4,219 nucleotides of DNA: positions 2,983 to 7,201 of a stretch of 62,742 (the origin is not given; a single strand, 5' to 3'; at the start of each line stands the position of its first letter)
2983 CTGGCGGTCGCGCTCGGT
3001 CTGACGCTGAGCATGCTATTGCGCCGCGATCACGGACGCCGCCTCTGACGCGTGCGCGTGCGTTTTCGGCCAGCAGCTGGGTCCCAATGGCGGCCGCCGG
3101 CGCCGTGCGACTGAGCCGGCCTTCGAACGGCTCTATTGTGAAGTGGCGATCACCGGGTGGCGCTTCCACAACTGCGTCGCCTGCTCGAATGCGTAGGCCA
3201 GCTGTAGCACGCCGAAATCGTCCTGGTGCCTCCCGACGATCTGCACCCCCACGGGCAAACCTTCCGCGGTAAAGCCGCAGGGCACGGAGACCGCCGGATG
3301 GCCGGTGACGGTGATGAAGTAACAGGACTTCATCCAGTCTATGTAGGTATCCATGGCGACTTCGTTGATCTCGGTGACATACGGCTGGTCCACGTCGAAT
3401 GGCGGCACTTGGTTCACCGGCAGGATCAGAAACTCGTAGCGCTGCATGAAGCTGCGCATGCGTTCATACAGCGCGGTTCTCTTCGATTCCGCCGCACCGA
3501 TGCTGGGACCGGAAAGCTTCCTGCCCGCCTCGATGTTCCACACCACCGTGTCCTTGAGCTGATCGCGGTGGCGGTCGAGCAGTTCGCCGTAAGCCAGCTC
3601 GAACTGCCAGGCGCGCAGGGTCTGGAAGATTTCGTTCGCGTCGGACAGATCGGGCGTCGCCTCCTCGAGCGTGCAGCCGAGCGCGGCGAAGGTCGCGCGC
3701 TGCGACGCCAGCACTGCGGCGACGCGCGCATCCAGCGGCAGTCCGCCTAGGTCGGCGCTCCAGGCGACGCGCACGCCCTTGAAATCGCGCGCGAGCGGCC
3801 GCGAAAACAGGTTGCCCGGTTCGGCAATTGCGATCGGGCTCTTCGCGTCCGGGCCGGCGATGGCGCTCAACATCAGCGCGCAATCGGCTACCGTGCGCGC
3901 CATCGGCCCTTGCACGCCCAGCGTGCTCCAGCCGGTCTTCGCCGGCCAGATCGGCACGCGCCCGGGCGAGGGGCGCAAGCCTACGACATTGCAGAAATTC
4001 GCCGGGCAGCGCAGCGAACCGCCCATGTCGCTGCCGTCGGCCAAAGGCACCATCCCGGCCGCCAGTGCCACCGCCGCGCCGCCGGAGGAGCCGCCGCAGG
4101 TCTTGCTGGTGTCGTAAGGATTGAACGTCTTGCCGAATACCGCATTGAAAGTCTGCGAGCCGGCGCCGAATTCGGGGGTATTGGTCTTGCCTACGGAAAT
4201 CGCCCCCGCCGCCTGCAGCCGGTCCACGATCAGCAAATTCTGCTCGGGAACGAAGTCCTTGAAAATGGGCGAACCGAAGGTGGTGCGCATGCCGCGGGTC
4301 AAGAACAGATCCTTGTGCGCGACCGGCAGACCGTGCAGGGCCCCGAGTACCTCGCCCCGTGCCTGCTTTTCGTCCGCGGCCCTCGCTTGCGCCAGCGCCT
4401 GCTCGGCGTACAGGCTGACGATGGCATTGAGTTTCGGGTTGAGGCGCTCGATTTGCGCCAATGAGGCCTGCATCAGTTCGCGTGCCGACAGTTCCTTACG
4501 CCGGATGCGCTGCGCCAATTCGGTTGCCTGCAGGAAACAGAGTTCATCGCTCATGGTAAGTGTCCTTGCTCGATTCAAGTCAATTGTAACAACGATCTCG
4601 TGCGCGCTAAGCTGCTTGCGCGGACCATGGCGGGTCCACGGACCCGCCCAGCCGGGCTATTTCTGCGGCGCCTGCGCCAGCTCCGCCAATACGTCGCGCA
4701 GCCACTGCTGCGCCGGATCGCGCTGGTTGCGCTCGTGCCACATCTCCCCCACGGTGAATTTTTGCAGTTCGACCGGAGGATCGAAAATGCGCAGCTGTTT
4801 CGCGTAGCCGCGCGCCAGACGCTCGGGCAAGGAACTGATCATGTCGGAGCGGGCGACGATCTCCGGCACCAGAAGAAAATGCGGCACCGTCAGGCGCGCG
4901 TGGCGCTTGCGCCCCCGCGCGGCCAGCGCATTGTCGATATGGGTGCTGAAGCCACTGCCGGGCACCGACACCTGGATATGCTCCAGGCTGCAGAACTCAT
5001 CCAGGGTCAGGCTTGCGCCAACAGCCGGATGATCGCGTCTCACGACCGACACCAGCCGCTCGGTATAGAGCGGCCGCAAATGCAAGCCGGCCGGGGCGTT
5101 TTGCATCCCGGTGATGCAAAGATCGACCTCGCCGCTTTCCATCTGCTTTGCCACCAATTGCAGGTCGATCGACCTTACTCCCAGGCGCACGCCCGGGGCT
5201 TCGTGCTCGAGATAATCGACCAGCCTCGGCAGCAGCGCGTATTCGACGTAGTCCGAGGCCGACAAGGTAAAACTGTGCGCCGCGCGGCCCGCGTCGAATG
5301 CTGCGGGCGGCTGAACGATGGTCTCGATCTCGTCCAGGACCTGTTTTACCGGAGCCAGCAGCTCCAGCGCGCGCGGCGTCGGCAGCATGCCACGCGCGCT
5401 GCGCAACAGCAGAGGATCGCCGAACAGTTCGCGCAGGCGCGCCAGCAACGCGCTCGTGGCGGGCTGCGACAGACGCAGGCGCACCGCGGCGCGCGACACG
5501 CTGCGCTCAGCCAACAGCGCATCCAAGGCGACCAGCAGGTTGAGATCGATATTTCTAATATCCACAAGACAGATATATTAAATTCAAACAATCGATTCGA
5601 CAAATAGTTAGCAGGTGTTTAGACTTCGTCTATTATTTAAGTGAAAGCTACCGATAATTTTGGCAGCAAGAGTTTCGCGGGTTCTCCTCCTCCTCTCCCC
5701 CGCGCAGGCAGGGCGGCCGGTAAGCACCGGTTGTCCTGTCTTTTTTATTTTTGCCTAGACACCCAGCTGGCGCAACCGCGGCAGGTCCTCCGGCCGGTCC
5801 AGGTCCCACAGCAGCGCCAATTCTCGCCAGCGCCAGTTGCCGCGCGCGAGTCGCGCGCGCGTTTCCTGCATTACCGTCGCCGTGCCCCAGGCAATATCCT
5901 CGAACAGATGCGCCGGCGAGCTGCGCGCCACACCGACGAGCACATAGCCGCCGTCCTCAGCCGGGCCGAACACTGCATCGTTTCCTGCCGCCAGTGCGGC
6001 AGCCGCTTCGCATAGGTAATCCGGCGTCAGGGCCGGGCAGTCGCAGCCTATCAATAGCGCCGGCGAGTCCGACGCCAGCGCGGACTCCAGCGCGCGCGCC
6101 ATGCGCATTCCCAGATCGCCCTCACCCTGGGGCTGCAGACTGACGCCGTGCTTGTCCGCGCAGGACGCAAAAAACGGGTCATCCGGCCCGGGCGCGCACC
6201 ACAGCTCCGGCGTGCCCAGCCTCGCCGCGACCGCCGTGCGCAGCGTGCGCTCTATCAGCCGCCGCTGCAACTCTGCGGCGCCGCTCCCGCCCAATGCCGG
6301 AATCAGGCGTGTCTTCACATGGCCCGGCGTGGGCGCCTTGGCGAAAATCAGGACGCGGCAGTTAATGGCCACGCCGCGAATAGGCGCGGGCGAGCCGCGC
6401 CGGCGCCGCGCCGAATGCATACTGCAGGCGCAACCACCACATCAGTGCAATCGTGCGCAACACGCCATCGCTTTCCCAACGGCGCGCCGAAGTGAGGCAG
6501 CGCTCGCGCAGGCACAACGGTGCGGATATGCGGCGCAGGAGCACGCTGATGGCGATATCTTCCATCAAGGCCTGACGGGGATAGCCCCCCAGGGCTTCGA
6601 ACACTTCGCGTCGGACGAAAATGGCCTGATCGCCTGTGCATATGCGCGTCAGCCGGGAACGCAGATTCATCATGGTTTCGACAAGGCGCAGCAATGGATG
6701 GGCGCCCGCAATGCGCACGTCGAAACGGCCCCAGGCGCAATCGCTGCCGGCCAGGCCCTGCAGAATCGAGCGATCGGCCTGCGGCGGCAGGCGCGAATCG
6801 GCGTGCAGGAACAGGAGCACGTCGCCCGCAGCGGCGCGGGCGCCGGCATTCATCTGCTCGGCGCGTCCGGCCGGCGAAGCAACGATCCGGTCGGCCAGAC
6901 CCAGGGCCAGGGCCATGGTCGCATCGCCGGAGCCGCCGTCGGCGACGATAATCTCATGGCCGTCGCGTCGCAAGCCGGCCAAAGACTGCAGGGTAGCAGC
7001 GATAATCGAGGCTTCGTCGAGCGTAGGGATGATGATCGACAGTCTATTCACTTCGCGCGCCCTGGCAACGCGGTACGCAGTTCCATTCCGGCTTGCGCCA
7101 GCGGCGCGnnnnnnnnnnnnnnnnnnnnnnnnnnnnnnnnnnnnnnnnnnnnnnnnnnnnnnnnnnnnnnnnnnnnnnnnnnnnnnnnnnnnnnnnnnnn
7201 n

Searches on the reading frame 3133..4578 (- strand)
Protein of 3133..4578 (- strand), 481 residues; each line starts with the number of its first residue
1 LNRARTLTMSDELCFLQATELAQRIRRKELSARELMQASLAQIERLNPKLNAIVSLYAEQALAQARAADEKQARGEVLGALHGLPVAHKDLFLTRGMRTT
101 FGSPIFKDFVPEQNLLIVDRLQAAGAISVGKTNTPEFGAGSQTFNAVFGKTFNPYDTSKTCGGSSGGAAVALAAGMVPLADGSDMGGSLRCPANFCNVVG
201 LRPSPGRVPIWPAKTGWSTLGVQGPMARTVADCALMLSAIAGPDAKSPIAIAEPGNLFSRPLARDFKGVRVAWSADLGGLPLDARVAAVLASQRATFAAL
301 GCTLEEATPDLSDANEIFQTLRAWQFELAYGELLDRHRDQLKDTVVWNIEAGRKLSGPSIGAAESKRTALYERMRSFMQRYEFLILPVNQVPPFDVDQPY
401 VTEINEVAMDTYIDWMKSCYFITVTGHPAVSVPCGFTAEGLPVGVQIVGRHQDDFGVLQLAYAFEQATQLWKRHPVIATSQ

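Call 14: search_protein_families(library=pfam, proteins=[window:3133-4578:-], max_evalue=0.001)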
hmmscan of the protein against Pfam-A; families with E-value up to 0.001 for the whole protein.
window:3133-4578:- (481 aa): 1 family
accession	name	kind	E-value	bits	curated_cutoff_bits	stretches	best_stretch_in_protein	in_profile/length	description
PF01425.27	Amidase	-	3.7e-104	349.7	27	1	34-458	1-445/445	Amidase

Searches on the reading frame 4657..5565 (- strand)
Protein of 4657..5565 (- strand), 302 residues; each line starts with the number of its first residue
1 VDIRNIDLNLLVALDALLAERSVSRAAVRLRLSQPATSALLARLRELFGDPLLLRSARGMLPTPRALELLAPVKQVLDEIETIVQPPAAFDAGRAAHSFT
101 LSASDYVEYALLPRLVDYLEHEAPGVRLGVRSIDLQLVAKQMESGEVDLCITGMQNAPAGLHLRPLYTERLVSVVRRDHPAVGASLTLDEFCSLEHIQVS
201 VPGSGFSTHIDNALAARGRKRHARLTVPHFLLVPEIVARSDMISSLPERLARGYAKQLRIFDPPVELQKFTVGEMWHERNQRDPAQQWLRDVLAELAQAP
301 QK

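Call 14: search_protein_families(library=pfam, proteins=[window:4657-5565:-], max_evalue=0.001)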
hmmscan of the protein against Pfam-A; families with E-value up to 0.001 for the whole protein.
window:4657-5565:- (302 aa): 2 families
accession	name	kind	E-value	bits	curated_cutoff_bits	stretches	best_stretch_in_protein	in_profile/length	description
PF03466.25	LysR_substrate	-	6e-30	104.6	28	1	95-296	4-207/209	LysR substrate binding domain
PF00126.33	HTH_1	-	1e-14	54.7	26.6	1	8-66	1-59/60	Bacterial regulatory helix-turn-helix protein, lysR family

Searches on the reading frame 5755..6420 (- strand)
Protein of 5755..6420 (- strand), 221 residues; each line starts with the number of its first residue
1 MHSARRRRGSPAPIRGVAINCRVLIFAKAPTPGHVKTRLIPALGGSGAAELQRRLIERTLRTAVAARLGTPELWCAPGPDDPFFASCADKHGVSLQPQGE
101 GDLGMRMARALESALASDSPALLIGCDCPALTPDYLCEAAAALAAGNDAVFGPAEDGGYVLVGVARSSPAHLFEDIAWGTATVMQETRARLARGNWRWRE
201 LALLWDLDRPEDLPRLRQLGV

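Call 14: search_protein_families(library=pfam, proteins=[window:5755-6420:-], max_evalue=0.001)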
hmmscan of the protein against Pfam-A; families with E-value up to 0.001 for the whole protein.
window:5755-6420:- (221 aa): 2 families
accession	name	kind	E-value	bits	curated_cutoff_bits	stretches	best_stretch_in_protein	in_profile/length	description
PF09837.15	DUF2064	-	4.9e-32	110.7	25.8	1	59-180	1-120/120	Uncharacterized protein conserved in bacteria (DUF2064)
PF12804.13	NTP_transf_3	-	9.7e-06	26.3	27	1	53-168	24-136/160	MobA-like NTP transferase domain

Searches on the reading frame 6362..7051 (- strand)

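Call 14: search_protein_families(library=pfam, proteins=[window:6362-7051:-], max_evalue=0.001)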
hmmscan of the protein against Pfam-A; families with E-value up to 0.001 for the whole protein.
window:6362-7051:- (229 aa): 2 families
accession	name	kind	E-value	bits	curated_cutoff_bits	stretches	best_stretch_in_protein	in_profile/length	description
PF00535.33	Glycos_transf_2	-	2.7e-16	60.4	23.3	1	5-122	1-127/168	Glycosyl transferase family 2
PF13641.12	Glyco_tranf_2_3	-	5.8e-05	23.7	27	1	3-127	2-131/230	Glycosyltransferase like family 2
